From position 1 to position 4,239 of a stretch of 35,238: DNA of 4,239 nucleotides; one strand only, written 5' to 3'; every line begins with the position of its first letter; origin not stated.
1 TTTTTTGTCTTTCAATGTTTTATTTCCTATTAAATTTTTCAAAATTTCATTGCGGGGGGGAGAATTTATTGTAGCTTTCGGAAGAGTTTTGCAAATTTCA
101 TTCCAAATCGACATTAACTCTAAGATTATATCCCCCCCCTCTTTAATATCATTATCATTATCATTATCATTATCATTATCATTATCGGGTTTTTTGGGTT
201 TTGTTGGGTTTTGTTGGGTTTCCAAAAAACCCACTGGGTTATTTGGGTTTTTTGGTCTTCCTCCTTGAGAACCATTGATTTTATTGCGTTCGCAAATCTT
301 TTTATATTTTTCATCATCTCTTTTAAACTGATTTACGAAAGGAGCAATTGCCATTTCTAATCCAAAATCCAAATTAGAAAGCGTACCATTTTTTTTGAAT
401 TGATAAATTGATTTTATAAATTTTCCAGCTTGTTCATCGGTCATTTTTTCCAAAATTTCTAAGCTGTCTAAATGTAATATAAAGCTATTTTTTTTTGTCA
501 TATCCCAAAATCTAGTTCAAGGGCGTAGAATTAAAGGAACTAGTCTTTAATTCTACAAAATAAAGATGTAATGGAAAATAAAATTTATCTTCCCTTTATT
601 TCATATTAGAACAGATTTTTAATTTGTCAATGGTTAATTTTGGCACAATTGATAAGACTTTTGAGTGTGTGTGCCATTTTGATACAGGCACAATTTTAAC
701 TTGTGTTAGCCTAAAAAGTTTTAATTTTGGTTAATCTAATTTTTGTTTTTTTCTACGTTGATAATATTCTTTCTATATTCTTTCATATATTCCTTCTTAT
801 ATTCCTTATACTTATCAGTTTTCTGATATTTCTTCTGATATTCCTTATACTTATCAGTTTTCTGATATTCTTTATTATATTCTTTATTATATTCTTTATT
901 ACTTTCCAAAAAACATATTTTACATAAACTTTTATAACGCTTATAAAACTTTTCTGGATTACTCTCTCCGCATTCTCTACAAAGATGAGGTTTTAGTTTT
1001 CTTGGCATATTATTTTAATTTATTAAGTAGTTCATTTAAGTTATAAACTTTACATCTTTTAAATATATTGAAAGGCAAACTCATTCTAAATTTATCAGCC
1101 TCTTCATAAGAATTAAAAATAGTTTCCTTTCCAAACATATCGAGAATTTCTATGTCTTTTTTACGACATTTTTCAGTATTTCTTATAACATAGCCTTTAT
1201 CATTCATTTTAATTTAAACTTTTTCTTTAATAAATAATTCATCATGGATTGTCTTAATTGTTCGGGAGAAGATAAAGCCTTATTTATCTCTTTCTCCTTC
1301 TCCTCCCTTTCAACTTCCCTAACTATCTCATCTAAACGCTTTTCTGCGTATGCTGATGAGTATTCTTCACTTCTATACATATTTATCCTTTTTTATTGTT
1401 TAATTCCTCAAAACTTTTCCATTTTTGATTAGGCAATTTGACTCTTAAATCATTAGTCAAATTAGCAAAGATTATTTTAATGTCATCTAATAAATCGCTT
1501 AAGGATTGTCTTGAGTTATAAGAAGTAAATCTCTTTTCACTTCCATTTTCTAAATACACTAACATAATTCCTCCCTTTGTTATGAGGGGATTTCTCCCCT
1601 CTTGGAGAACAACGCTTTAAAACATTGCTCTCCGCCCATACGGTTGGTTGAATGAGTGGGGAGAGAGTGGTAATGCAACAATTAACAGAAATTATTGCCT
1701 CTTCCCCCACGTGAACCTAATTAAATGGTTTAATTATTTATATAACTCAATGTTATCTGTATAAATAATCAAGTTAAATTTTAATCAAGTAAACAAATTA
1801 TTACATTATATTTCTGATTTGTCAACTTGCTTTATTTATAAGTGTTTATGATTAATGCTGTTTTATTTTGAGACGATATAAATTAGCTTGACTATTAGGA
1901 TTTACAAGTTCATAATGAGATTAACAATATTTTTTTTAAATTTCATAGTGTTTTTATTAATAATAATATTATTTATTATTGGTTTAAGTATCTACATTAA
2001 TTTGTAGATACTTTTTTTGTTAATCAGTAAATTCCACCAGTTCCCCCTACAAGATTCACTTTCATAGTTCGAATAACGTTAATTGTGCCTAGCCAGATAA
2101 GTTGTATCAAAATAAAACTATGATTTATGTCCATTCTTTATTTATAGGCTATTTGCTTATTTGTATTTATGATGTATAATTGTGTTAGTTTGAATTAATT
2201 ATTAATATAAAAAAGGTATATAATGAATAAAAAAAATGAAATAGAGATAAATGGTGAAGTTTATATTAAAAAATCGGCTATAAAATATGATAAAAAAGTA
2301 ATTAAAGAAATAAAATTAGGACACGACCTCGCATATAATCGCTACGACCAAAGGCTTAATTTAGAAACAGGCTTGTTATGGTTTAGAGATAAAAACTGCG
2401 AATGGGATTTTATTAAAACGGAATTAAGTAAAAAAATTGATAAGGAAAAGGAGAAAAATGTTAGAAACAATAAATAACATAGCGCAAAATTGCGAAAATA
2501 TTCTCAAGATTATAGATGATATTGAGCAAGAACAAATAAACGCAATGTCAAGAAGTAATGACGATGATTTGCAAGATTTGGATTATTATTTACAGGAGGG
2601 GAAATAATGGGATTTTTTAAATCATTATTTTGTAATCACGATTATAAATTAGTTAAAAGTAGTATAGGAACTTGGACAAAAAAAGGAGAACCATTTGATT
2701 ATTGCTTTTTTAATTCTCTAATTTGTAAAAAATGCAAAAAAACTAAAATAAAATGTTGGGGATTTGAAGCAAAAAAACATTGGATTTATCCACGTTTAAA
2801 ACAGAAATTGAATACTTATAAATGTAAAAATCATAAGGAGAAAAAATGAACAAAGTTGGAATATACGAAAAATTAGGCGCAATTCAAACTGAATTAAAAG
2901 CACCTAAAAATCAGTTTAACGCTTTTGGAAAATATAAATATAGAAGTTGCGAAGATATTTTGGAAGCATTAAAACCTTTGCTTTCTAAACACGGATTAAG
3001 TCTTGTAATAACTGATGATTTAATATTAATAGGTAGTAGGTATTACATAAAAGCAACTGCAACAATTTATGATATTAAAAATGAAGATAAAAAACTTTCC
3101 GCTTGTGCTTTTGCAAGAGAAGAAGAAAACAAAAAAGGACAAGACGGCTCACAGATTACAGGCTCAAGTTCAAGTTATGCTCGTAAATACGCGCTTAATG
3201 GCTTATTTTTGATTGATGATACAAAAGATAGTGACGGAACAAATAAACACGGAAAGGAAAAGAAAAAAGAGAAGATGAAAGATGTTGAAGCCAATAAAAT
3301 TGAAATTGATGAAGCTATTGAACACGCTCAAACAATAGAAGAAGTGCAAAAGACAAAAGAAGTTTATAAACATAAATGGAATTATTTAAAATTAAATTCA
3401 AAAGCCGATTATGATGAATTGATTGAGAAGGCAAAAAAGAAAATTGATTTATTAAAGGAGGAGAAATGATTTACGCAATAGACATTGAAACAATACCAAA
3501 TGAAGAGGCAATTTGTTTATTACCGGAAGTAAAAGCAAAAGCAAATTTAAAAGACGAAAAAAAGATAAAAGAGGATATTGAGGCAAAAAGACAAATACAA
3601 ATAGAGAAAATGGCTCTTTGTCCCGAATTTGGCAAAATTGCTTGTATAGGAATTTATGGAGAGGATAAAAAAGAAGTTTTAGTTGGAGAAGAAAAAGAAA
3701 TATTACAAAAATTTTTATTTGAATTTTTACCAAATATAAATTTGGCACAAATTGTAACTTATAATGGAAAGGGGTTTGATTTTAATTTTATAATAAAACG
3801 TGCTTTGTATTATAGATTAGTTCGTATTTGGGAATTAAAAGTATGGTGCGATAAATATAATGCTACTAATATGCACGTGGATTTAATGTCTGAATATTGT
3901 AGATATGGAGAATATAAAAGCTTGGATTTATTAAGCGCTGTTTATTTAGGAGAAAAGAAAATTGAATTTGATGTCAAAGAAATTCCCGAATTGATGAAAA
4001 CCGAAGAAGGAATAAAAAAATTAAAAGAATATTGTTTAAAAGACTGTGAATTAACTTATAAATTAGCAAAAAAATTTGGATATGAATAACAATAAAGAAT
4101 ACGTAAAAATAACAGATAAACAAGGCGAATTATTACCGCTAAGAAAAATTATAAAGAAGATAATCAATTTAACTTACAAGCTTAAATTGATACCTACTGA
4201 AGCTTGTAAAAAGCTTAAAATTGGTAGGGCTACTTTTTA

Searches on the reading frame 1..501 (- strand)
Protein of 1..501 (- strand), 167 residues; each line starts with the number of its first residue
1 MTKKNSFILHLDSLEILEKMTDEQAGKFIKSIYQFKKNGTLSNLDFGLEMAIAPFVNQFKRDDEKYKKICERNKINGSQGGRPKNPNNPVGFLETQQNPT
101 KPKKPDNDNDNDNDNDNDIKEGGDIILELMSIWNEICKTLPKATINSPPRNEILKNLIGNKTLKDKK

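Call 74: search_protein_families(library=pfam, proteins=[window:1-501:-], max_evalue=0.001)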
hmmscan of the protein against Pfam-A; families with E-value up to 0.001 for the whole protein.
window:1-501:- (167 aa): 1 family
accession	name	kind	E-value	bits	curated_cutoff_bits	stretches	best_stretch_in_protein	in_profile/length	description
PF19808.4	DUF6291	-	2.7e-20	72.7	27.2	1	6-84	1-79/79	Family of unknown function (DUF6291)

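Call 99: search_protein_families(library=phrogs, proteins=[window:1-501:-], max_evalue=0.001)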
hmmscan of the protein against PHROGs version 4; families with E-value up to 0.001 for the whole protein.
window:1-501:- (167 aa): 2 families
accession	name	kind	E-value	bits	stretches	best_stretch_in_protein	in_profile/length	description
phrog_16304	-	unknown function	5.8e-22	79.8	1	1-120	1-130/244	-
phrog_19415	-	unknown function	1.8e-08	35.6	1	2-117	3-125/224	-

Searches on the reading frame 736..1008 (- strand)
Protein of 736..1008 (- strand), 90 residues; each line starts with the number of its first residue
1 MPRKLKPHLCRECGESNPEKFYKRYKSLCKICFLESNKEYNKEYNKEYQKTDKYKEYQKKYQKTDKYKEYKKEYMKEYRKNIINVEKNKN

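Call 74: search_protein_families(library=pfam, proteins=[window:736-1008:-], max_evalue=0.001)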
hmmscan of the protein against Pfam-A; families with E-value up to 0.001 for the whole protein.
window:736-1008:- (90 aa): 0 families

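Call 99: search_protein_families(library=phrogs, proteins=[window:736-1008:-], max_evalue=0.001)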
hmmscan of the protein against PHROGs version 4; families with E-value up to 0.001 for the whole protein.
window:736-1008:- (90 aa): 1 family
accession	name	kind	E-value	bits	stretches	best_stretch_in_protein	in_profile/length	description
phrog_2340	-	DNA, RNA and nucleotide metabolism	6.5e-06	27.4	1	6-82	7-101/171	endonuclease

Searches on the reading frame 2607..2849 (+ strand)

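Call 99: search_protein_families(library=phrogs, proteins=[window:2607-2849:+], max_evalue=0.001)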
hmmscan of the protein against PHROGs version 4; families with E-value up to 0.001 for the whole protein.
window:2607-2849:+ (80 aa): 1 family
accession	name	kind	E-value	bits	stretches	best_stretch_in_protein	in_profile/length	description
phrog_6476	-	unknown function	3.5e-05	25.1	1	1-52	2-53/74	-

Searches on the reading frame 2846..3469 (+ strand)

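Call 74: search_protein_families(library=pfam, proteins=[window:2846-3469:+], max_evalue=0.001)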
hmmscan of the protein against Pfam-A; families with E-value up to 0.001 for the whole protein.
window:2846-3469:+ (207 aa): 1 family
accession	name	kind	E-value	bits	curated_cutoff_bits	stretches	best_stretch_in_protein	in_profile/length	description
PF04404.17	ERF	-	1.2e-45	155.7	25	1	6-147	1-142/153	ERF superfamily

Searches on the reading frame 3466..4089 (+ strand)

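Call 74: search_protein_families(library=pfam, proteins=[window:3466-4089:+], max_evalue=0.001)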
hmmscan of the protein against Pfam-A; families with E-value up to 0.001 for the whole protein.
window:3466-4089:+ (207 aa): 3 families
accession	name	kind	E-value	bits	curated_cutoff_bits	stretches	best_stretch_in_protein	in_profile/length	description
PF10108.15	DNA_pol_B_exo2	-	3.6e-11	43.6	24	1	75-200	36-169/213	Predicted 3'-5' exonuclease related to the exonuclease domain of PolB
PF13482.12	RNase_H_2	-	6e-09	36.5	22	1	46-155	5-106/165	RNase_H superfamily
PF03104.25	DNA_pol_B_exo1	-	3e-06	27.3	23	1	72-118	139-184/242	DNA polymerase family B, exonuclease domain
